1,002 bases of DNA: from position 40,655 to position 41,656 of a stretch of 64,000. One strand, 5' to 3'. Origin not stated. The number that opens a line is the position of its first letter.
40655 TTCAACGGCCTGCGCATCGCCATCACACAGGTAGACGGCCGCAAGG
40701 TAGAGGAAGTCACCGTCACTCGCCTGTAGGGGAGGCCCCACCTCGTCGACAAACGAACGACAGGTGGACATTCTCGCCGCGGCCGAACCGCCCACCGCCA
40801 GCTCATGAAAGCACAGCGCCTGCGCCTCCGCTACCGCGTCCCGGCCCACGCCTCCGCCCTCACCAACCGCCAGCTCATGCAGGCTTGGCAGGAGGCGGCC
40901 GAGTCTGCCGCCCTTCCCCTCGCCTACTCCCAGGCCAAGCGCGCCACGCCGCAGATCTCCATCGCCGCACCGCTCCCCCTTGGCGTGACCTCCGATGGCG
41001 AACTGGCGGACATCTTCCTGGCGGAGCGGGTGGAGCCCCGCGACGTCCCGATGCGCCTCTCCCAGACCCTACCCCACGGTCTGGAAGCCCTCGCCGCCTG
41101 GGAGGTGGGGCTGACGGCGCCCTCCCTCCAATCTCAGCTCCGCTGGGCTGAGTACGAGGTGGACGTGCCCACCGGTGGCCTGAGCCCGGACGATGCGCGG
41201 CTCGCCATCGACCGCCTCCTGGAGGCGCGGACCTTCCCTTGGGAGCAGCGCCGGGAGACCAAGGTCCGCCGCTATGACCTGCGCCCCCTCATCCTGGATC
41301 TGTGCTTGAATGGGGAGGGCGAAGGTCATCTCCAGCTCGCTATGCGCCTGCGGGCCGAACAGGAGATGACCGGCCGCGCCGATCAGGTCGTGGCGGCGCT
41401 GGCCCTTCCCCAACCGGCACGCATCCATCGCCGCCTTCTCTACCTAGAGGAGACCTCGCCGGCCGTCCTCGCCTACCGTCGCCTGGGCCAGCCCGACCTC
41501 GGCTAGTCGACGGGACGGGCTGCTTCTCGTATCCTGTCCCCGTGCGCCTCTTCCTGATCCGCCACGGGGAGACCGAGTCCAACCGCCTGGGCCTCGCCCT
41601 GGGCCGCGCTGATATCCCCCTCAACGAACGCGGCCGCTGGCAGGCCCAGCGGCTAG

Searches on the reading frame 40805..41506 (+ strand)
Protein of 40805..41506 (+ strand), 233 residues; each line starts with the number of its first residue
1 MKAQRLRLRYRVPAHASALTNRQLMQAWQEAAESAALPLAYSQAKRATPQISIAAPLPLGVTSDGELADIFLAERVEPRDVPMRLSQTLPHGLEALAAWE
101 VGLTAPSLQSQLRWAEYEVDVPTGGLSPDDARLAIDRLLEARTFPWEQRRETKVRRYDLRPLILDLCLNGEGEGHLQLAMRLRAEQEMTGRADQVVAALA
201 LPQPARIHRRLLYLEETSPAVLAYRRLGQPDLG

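Call 25: search_protein_families(library=pfam, proteins=[window:40805-41506:+], max_evalue=0.001)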
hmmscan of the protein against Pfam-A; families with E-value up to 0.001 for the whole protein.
window:40805-41506:+ (233 aa): 1 family
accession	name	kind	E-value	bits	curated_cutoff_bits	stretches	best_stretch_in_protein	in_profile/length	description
PF10105.14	DUF2344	-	3.2e-30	105.8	23.8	1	5-188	1-172/176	Uncharacterized protein conserved in bacteria (DUF2344)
